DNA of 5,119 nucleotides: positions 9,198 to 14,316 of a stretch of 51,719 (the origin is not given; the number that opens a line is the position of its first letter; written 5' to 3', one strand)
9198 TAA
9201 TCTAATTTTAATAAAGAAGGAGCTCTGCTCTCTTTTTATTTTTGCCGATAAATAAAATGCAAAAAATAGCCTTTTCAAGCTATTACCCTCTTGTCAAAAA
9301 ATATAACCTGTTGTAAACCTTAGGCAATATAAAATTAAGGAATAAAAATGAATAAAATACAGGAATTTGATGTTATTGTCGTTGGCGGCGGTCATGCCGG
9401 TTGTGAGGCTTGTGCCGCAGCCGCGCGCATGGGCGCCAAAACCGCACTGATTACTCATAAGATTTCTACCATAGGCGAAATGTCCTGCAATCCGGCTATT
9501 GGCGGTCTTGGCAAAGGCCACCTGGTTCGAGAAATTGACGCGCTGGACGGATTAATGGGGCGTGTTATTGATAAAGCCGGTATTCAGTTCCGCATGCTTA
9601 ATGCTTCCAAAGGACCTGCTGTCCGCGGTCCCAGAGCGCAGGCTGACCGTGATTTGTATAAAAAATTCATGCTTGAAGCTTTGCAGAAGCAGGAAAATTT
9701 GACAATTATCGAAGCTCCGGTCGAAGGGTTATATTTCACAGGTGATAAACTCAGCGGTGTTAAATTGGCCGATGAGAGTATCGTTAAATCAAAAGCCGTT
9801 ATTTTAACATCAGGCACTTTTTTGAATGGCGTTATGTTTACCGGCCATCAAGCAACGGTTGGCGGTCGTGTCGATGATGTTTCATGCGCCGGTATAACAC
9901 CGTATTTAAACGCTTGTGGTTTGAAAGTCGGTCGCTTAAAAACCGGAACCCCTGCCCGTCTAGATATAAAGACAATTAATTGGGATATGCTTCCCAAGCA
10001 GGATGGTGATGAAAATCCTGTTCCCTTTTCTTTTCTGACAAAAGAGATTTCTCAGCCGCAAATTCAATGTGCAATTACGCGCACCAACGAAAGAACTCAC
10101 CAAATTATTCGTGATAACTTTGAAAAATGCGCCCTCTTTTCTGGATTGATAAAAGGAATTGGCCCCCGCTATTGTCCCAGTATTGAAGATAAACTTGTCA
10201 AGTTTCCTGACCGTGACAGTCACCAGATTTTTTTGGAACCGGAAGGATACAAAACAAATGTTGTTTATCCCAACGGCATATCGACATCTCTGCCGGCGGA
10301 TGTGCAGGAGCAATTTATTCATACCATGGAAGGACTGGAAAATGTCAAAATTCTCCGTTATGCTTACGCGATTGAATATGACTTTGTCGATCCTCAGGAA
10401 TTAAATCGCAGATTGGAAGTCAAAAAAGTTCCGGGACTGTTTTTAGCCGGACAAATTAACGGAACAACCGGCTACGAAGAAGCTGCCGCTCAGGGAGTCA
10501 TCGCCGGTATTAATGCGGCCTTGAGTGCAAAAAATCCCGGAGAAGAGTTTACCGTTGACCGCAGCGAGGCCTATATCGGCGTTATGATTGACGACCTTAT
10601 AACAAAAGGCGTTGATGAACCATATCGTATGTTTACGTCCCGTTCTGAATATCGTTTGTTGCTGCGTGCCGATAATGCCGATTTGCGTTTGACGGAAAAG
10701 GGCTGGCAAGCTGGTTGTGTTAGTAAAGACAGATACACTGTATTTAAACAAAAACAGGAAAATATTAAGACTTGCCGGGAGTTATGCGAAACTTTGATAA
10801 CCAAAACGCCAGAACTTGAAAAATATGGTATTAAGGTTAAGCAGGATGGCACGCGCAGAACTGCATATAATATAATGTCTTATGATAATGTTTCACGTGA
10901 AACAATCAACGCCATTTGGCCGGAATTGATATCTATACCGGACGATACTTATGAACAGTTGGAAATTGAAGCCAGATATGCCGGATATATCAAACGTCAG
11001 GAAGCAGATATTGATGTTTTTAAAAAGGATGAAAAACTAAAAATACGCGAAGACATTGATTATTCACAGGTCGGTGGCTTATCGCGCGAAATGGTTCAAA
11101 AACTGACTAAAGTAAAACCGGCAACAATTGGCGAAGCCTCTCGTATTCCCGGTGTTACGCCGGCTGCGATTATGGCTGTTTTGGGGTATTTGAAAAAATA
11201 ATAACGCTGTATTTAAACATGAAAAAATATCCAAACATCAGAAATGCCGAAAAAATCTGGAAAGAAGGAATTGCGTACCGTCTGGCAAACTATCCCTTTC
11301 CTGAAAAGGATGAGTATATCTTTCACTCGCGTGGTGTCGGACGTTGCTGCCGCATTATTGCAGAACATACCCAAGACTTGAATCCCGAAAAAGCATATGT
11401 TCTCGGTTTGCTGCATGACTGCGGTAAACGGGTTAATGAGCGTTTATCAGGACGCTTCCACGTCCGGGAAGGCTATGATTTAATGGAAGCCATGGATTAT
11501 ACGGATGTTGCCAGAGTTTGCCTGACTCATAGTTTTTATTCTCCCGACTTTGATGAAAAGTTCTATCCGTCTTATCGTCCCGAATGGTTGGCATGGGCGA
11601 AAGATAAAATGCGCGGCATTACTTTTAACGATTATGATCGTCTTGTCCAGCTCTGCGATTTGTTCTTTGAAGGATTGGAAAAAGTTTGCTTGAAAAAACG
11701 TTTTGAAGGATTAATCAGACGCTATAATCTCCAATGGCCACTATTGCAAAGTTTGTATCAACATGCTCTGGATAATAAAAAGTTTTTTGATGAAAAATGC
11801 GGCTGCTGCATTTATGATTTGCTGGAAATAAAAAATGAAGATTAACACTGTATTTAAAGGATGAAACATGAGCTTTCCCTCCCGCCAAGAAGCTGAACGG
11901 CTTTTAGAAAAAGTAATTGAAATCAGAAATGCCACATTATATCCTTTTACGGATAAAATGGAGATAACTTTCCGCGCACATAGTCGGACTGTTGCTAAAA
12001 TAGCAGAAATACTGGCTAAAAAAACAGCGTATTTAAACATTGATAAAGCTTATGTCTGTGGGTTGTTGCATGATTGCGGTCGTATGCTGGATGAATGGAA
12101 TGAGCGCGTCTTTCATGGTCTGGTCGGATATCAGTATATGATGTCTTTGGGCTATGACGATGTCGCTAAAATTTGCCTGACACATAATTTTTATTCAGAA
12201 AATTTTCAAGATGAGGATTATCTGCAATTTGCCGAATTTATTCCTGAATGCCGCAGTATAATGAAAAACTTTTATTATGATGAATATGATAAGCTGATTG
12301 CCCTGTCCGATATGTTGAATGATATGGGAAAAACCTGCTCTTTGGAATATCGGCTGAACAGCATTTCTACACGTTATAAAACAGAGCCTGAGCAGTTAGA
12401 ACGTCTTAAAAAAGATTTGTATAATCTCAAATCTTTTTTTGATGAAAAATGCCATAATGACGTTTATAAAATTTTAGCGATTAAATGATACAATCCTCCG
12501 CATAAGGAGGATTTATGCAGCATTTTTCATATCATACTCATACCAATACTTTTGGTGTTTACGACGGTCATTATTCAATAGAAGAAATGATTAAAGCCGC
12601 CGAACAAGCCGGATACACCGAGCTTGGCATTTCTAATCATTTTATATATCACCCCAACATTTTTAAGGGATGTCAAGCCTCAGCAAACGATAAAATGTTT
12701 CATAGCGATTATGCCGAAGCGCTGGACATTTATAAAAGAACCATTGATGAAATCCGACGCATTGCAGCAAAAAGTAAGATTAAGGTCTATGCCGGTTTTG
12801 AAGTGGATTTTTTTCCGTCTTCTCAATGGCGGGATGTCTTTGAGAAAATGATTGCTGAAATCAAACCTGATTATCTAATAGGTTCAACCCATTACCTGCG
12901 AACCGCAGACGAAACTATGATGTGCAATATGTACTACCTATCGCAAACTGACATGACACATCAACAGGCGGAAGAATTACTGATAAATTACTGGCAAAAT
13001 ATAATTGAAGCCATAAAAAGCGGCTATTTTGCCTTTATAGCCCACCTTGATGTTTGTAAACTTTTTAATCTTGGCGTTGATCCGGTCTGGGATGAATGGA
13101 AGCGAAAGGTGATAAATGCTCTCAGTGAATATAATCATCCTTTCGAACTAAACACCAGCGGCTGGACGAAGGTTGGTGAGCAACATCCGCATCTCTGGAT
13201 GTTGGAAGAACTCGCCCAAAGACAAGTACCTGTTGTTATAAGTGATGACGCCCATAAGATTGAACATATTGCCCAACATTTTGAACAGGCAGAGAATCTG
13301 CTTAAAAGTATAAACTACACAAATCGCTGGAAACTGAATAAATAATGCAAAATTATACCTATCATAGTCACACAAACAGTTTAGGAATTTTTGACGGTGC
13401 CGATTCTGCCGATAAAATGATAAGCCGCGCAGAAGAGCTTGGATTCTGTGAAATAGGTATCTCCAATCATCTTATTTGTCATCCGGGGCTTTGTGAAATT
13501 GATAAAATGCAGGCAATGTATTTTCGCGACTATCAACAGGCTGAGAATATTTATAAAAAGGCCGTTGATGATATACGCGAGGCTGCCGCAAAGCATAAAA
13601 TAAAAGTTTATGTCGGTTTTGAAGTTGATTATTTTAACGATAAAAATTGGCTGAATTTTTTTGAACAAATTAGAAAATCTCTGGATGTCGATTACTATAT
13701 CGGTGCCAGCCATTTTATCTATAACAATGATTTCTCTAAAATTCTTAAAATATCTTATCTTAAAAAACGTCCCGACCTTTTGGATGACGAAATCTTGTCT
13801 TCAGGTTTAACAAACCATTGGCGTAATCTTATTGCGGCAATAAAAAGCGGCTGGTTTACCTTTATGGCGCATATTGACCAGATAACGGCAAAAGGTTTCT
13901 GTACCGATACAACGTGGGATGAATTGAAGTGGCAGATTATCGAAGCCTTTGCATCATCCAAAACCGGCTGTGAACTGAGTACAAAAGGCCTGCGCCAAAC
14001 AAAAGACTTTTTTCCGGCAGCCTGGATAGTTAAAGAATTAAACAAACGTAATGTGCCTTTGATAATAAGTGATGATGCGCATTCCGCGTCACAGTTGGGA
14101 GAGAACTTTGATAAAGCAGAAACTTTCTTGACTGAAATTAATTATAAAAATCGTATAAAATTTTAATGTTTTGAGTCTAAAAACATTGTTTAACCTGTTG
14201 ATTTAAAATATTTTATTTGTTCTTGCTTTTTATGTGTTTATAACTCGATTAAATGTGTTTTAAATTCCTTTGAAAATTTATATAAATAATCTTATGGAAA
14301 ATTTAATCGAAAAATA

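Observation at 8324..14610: Strand-polar word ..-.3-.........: nine same-orientation copies across mnmE-mnmG-HD-rsmG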

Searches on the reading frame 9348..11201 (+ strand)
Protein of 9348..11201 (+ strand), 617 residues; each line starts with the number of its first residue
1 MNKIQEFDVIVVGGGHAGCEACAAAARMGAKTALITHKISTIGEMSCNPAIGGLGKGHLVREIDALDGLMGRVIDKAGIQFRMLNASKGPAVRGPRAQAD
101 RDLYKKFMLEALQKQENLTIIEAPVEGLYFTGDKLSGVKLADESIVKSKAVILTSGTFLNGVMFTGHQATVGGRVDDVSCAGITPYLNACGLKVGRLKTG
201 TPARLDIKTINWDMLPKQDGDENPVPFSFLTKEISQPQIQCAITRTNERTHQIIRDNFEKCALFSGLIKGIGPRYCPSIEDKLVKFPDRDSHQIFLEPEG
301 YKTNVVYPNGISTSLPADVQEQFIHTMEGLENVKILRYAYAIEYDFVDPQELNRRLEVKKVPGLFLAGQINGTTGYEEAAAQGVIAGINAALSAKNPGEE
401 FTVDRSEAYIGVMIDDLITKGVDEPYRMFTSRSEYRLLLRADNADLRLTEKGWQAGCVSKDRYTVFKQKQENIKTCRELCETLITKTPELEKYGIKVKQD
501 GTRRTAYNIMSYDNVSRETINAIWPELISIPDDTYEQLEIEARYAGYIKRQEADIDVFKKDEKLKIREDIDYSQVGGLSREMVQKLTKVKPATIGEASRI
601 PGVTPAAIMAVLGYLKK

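Call 8: search_protein_families(library=pfam, proteins=[window:9348-11201:+])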
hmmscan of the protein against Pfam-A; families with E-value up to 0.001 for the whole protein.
window:9348-11201:+ (617 aa): 7 families
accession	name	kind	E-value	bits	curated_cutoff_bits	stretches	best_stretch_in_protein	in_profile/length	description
PF01134.28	GIDA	-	2e-164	547.7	22.1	1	8-396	1-389/391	Glucose inhibited division protein A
PF13932.14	SAM_GIDA_C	-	2.1e-25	88.8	27.1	1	558-611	3-56/57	tRNA modifying enzyme MnmG/GidA C-terminal helical bundle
PF21680.2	GIDA_C_1st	-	5.3e-19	69.2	24.7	1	460-552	1-96/96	tRNA modifying enzyme MnmG/GidA C-terminal helical domain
PF12831.13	FAD_oxidored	-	5.7e-09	36.2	27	1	8-228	1-207/416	FAD dependent oxidoreductase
PF07992.20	Pyr_redox_2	-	6.3e-05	23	26.1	1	7-45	1-40/291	Pyridine nucleotide-disulphide oxidoreductase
PF00890.30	FAD_binding_2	-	0.00011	22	20.4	1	8-38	1-31/414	FAD binding domain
PF03486.20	HI0933_like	-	0.00046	20.1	50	0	8-38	2-32/244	HI0933-like protein Rossmann domain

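Call 11: find_encoding_contigs(protein=window:9348-11201:+, flank=10000, max_places=10)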
Protein window:9348-11201:+ (617 aa): 1 contig read that carries it; 1 place shown.
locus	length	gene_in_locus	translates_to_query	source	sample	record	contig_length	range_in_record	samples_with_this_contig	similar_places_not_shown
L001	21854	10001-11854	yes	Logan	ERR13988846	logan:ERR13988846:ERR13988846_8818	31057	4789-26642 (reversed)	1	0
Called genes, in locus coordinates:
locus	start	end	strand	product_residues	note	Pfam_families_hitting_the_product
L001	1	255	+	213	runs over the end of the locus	PF00730:HhH-GPD, PF00633:HHH (weak)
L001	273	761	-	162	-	PF02556:SecB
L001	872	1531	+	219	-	PF04280:Tim44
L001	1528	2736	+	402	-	PF03562:MltA, PF06725:3D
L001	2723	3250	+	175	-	-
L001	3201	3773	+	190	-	PF01713:Smr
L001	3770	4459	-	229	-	PF00929:RNase_T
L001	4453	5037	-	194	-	PF01121:CoaE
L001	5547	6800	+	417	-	PF07498:Rho_N, PF07497:Rho_RNA_bind, PF00006:ATP-synt_ab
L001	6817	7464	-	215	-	-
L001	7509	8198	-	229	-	PF00702:Hydrolase, PF13419:HAD_2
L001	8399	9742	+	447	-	PF10396:TrmE_N, PF12631:MnmE_helical, PF00350:Dynamin_N (faint), PF01926:MMR_HSR1, PF02421:FeoB_N, PF16897:MMR_HSR1_Xtn (weak)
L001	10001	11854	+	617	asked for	PF01134:GIDA, PF12831:FAD_oxidored, PF21680:GIDA_C_1st, PF13932:SAM_GIDA_C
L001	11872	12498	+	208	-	PF08668:HDOD (weak), PF01966:HD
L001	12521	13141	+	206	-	PF08668:HDOD, PF01966:HD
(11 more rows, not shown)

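Call 12: find_related_loci(query=window:9348-11201:+, collection=genome_contigs, flank=10000)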
Query window:9348-11201:+ (617 aa) in genome_contigs; peptide patterns used: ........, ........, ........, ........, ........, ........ (x = any residue, [..] = any of these).
97 stretches matched a pattern; 48 encode a relative of the query (tblastn E <= 1e-3); 48 distinct loci.
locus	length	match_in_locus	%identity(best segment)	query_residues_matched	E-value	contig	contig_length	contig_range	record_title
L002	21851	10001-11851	96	1-617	0e+0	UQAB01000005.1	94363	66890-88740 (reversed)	uncultured Azospirillum sp. isolate UMGS63 genome assembly, contig: NODE_209_length_94363_cov_9.852905, whole genome sho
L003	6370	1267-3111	84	1-616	0e+0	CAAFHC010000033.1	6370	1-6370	MAG TPA_asm: Alphaproteobacteria bacterium, isolate HGM16780, WGS project CAAFHC010000000 data, contig: SRS146812_64_k99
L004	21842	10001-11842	82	4-617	0e+0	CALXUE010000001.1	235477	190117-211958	MAG: uncultured Alphaproteobacteria bacterium isolate BRZ_MQ__bin8 genome assembly, contig: BRZ_MQ__NODE_42_length_23547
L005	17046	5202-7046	81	2-616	0e+0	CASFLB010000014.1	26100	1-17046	uncultured proteobacterium isolate O80_L3_331331_idba_bin.82 genome assembly, contig: O80_L3_331331_idba_bin.82.fa_scaff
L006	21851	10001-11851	83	1-617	0e+0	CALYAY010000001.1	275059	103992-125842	MAG: uncultured Alphaproteobacteria bacterium isolate BRZ_RM__bin80 genome assembly, contig: BRZ_RM__NODE_8_length_27505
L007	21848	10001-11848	82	2-617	0e+0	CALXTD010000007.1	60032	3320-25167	MAG: uncultured Alphaproteobacteria bacterium isolate BRZ_RF__bin97 genome assembly, contig: BRZ_RF__NODE_464_length_600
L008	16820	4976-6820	80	2-616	0e+0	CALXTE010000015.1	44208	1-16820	MAG: uncultured Alphaproteobacteria bacterium isolate BRZ_SN__bin90 genome assembly, contig: BRZ_SN__NODE_1042_length_44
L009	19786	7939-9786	81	2-617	0e+0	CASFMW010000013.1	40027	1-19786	uncultured proteobacterium isolate O25_L1_391391_idba_bin.172 genome assembly, contig: O25_L1_391391_idba_bin.172.fa_sca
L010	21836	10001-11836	78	6-617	0e+0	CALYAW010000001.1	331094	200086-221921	MAG: uncultured Alphaproteobacteria bacterium isolate BRZ_DM__bin108 genome assembly, contig: BRZ_DM__NODE_18_length_331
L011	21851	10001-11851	80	1-617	0e+0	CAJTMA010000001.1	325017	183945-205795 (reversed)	MAG TPA_asm: uncultured Alphaproteobacteria bacterium isolate MGBC104355 genome assembly, contig: MGBC104355.1, whole ge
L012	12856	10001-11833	78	7-617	0e+0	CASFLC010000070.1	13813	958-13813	uncultured proteobacterium isolate SI.A99.metabat-bins.196 genome assembly, contig: SI.A99.metabat-bins.196.fa_k141_2177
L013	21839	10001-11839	78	5-617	0e+0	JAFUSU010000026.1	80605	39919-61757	MAG: Alphaproteobacteria bacterium isolate RGIG4793 Roe_deer_Reticulum-3__c2414, whole genome shotgun sequence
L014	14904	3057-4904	78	1-617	0e+0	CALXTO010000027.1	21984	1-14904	MAG: uncultured Alphaproteobacteria bacterium isolate BRZ_CT__bin33 genome assembly, contig: BRZ_CT__NODE_3051_length_21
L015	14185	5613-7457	78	1-617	0e+0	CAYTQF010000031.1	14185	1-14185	MAG TPA_asm: uncultured Azospirillaceae bacterium isolate SRP199465_co2_47 genome assembly, contig: NODE_13186_length_14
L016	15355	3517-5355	77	5-617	0e+0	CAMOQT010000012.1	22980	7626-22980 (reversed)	MAG: uncultured Azospirillum sp. isolate SRR873605_bin.44_metaWRAP_v1.3_MAG genome assembly, contig: NODE_3705_length_22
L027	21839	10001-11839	72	4-616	0e+0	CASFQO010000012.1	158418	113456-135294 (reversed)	uncultured Alphaproteobacteria bacterium isolate SI.O44.metabat-bins.180 genome assembly, contig: SI.O44.metabat-bins.18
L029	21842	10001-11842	71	3-616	0e+0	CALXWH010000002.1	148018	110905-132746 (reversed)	MAG: uncultured Alphaproteobacteria bacterium isolate BRZ_CV__bin18 genome assembly, contig: BRZ_CV__NODE_149_length_148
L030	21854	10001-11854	75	1-617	0e+0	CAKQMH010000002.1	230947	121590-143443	MAG: uncultured Alphaproteobacteria bacterium isolate REFINED_METABAT215_TOP10_CONTIGS_1500_ASSEMBLY_K77_MERGED__Hadza_M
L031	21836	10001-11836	75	7-616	0e+0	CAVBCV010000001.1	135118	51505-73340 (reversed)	Lachnospiraceae bacterium isolate H07603-L1_cleanbin_000017 genome assembly, contig: Spades_H07603-L1_contig_62, whole g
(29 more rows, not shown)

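Call 19: search_protein_families(library=pfam, proteins=[L029:14499-15692:-, L029:13382-14272:+, L029:15724-16296:+, L031:20499-21416:-, L031:18003-18776:-, L031:19299-19733:+, L031:19839-20165:+, L031:15080-16372:-, L031:21223-21597:+, L031:21403-21732:-])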
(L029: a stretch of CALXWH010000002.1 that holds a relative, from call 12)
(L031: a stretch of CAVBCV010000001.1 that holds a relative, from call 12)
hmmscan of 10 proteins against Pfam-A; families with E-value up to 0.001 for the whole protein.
L029:14499-15692:- (397 aa): 2 families
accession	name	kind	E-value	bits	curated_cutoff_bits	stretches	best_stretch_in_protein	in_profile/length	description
PF01743.26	PolyA_pol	-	7.2e-23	81.7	23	1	32-145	1-125/126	Poly A polymerase head domain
PF12627.12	PolyA_pol_RNAbd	-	5.8e-10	39.2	22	1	175-229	3-57/64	Probable RNA and SrmB- binding site of polymerase A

L029:13382-14272:+ (296 aa): 3 families
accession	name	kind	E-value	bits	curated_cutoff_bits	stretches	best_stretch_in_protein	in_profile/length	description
PF02195.25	ParB_N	-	1.5e-35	121.5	26.3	1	39-129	3-94/95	ParB N-terminal domain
PF17762.8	HTH_ParB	-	2.9e-35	120.9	22.6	1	132-230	1-102/102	ParB HTH domain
PF23552.2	ParB_C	-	6e-12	45.3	23.8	1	242-290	1-49/50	ParB dimerisation domain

L029:15724-16296:+ (190 aa): 1 family
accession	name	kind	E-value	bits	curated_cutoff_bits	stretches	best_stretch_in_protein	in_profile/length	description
PF06776.18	IalB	-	2.5e-18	66.9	22.1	1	55-185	1-130/131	Invasion associated locus B (IalB) protein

L031:20499-21416:- (305 aa): 2 families
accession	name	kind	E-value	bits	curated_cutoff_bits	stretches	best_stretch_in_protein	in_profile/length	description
PF01545.26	Cation_efflux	-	5.5e-46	157.3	26.6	1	16-206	4-197/198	Cation efflux family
PF16916.11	ZT_dimer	-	4.2e-19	68.8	26.7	1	211-288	1-78/78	Dimerisation domain of Zinc Transporter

L031:18003-18776:- (257 aa): 0 families

L031:19299-19733:+ (144 aa): 0 families

L031:19839-20165:+ (108 aa): 0 families

L031:15080-16372:- (430 aa): 2 families
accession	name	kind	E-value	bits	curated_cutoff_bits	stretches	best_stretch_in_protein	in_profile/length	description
PF01743.26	PolyA_pol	-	2.1e-24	86.7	23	1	53-175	1-126/126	Poly A polymerase head domain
PF12627.12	PolyA_pol_RNAbd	-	6.6e-08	32.6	22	1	209-261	7-59/64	Probable RNA and SrmB- binding site of polymerase A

L031:21223-21597:+ (124 aa): 0 families

L031:21403-21732:- (109 aa): 0 families

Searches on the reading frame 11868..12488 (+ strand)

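Call 8: search_protein_families(library=pfam, proteins=[window:11868-12488:+])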
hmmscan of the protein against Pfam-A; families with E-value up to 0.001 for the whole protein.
window:11868-12488:+ (206 aa): 2 families
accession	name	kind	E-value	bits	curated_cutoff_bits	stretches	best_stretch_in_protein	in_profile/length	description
PF01966.28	HD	-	1.2e-09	38.9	22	1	37-112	3-91/116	HD domain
PF08668.18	HDOD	-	1.2e-08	35.2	22.9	1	34-73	94-133/196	HDOD domain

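Call 27: search_protein_families(library=ncbifam, proteins=[window:11868-12488:+])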
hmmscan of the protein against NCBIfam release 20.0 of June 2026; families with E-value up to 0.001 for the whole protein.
window:11868-12488:+ (206 aa): 5 families
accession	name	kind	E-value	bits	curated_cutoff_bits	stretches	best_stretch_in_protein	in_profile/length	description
NF045665.1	NTPtran_DVU1551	equivalog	2.1e-10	40.1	315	1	31-109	214-290/359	DVU_1551 family NTP transferase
TIGR00277.1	HDIG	domain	7.2e-07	29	27.6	1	37-98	7-72/84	HDIG domain-containing metalloprotein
NF005519.0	PRK07152.1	equivalog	3e-06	26.4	315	1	30-81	192-242/361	nicotinate-nucleotide adenylyltransferase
TIGR03319.1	RNase_Y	equivalog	8.3e-05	21.3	454.35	1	37-92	332-385/514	ribonuclease Y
TIGR00295.1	TIGR00295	hypoth_equivalog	0.00092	19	172.35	0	37-106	16-87/164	TIGR00295 family protein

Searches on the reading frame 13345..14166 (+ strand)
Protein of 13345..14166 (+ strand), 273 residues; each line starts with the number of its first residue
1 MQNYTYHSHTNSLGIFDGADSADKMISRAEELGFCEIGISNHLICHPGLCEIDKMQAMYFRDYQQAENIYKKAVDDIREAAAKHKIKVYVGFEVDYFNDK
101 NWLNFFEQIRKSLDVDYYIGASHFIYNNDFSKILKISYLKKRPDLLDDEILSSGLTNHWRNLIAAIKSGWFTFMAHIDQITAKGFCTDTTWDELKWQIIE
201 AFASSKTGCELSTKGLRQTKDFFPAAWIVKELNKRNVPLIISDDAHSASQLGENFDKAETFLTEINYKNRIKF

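Call 8: search_protein_families(library=pfam, proteins=[window:13345-14166:+])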
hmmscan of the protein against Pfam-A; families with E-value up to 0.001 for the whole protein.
window:13345-14166:+ (273 aa): 1 family
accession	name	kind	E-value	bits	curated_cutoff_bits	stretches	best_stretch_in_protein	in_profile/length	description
PF02811.25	PHP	-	3.2e-16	60.5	26.4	1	6-213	2-163/164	PHP domain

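Call 27: search_protein_families(library=ncbifam, proteins=[window:13345-14166:+])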
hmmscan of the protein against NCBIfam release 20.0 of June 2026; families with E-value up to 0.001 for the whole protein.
window:13345-14166:+ (273 aa): 4 families
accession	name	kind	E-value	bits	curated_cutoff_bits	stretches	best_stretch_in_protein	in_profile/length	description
NF005596.0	PRK07328.1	subfamily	1.7e-28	99.7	202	1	4-273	4-258/269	histidinol-phosphatase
TIGR01856.1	hisJ_fam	subfamily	5.1e-19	68.9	90.2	1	6-259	3-251/252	histidinol-phosphatase HisJ family protein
NF005996.1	PRK08123.1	equivalog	6e-16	58.5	133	1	14-257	10-260/262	histidinol-phosphatase HisJ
NF005235.0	PRK06740.1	equivalog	8.7e-16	58.3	442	1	70-270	124-318/335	histidinol phosphate phosphatase domain-containing protein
